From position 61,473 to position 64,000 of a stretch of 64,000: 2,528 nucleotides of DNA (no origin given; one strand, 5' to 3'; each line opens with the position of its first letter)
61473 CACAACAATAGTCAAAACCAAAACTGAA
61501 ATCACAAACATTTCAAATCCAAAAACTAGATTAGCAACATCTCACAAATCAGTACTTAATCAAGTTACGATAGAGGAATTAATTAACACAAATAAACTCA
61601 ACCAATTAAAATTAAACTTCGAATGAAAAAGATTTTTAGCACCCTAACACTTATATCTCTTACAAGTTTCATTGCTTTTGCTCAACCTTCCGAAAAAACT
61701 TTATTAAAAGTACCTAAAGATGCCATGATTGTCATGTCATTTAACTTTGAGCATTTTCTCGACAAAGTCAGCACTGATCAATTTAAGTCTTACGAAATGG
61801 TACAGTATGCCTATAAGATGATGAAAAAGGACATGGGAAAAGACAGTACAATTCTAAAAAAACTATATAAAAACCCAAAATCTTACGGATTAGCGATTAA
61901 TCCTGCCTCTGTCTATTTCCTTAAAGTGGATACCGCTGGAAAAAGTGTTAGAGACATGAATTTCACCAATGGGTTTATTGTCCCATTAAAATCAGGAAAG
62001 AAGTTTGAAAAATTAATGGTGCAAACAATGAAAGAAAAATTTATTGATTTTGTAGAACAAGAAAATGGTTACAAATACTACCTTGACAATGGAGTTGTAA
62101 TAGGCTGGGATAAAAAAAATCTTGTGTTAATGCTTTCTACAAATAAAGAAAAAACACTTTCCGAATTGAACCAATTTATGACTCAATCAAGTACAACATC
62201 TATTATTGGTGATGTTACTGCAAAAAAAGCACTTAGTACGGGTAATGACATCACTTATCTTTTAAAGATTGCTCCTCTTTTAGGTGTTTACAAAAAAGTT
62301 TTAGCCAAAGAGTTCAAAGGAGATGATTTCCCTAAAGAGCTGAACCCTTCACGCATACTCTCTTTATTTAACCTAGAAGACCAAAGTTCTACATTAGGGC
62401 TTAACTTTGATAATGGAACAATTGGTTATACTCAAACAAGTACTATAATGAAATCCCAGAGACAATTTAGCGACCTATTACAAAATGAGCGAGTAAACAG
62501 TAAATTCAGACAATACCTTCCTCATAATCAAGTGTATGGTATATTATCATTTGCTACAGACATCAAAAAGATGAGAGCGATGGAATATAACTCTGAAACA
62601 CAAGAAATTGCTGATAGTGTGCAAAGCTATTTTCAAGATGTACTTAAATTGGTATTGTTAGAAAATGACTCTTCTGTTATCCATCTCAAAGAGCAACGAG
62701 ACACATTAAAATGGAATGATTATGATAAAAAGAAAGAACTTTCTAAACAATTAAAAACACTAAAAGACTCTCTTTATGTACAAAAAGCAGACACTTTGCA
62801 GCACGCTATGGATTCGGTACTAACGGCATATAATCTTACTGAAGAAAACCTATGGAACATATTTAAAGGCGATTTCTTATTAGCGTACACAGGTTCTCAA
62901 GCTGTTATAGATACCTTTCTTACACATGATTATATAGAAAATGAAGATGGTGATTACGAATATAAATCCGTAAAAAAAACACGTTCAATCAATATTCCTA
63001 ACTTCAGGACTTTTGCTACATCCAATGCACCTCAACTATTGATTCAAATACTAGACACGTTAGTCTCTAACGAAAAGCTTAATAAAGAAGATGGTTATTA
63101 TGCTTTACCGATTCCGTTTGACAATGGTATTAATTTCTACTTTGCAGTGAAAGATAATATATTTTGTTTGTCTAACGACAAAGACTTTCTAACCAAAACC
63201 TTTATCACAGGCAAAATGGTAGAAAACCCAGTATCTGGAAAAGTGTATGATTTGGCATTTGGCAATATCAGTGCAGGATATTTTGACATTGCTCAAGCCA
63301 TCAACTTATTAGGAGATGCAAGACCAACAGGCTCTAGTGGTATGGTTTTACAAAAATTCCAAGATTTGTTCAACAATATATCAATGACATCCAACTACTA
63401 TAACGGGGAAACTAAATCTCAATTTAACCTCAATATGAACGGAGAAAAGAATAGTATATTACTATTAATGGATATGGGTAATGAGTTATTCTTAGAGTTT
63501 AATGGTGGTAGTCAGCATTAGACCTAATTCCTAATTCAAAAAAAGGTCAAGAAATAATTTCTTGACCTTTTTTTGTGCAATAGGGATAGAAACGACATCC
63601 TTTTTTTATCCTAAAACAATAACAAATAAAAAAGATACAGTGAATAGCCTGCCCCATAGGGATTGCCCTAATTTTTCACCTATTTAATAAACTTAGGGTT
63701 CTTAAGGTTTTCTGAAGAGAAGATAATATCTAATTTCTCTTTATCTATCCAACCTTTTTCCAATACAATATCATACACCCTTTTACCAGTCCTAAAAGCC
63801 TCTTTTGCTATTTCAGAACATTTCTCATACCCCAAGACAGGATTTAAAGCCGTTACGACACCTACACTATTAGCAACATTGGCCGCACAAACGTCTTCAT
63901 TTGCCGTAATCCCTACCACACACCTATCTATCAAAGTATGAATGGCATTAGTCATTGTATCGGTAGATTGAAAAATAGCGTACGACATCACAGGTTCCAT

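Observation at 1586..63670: Eight-copy dispersed structured repeat with a covarying closing stem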

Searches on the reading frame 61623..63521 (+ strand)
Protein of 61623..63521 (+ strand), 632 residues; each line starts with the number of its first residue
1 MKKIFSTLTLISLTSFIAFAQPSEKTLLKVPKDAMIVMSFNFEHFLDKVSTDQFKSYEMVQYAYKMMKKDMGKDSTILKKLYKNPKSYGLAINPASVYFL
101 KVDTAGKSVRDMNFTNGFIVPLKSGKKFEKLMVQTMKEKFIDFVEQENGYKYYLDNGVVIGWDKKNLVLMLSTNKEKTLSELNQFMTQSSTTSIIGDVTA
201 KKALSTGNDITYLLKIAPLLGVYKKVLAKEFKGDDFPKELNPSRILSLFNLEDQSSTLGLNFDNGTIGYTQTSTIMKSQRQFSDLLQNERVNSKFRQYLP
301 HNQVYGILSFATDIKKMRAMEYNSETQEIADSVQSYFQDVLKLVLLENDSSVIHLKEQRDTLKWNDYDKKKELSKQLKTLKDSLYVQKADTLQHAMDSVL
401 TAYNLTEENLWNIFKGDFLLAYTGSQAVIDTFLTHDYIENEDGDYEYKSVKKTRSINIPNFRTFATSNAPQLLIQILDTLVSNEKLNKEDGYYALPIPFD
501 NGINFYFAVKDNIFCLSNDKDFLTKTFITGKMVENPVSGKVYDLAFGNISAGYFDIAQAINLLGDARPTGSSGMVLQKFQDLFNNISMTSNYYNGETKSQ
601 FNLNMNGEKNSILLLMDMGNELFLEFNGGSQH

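Call 13: search_protein_families(library=ncbifam, proteins=[window:61623-63521:+])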
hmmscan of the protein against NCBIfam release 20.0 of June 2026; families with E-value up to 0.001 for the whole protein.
window:61623-63521:+ (632 aa): 0 families

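Call 39: find_encoding_contigs(protein=window:61623-63521:+, flank=10000, max_places=4)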
Protein window:61623-63521:+ (632 aa): 3 contigs read that carry it; 1 place shown.
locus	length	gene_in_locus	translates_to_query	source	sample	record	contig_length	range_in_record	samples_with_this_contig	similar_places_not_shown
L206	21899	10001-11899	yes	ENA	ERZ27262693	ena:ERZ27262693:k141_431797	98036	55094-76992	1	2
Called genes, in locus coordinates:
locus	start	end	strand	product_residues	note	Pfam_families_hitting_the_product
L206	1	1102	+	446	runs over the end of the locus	PF00999:Na_H_Exchanger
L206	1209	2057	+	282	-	-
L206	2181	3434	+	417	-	PF00704:Glyco_hydro_18, PF18962:Por_Secre_tail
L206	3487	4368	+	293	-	PF00892:EamA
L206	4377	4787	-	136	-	-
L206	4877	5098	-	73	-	PF11387:DUF2795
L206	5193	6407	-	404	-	PF03993:DUF349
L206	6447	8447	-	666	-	-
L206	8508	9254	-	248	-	PF00106:adh_short, PF08659:KR, PF23441:SDR (weak), PF13561:adh_short_C2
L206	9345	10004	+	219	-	-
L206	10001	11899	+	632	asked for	-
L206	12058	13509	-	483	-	PF00206:Lyase_1, PF10415:FumaraseC_C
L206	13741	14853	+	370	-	PF04851:ResIII, PF00270:DEAD, PF00271:Helicase_C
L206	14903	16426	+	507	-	PF07228:SpoIIE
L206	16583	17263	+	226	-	PF12710:HAD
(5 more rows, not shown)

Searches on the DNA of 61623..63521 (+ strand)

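Call 40: search_with_rna_model(model_id=R1, source=L206, start=11900, end=21899, max_evalue=5, filters=off)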
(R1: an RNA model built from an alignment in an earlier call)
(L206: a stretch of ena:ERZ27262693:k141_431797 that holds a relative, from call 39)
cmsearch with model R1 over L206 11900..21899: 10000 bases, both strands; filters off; matches with E-value up to 5: 4.
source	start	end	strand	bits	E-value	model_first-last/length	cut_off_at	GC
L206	19595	19700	-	48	4.5e-10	1-103/103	no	0.48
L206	11951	12051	+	32.1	2.7e-06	1-103/103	no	0.35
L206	13568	13646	-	10.3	0.39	1-103/103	no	0.43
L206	19231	19338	+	8.4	1.1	1-103/103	no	0.37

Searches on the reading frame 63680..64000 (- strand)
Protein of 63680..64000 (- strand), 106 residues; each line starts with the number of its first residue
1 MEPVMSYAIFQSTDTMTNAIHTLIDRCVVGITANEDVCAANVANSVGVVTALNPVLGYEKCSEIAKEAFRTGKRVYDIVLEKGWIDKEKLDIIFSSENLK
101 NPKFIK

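Call 13: search_protein_families(library=ncbifam, proteins=[window:63680-64000:-])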
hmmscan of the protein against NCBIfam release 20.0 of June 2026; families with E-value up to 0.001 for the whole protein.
window:63680-64000:- (106 aa): 5 families
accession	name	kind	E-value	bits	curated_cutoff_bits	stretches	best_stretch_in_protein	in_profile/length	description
TIGR00839.1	aspA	equivalog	1.6e-35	123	681.2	1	1-104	358-461/468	aspartate ammonia-lyase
NF008909.0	PRK12273.1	subfamily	3.2e-33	115.3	510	1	1-104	363-466/474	aspartate ammonia-lyase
NF011092.0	PRK14515.1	subfamily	3.4e-23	82.2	876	1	1-102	367-468/479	aspartate ammonia-lyase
TIGR00979.1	fumC_II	equivalog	3e-18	65.8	664.75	1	1-98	358-455/458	class II fumarate hydratase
NF009089.0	PRK12425.1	equivalog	2.2e-14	53.1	840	1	2-99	360-457/464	class II fumarate hydratase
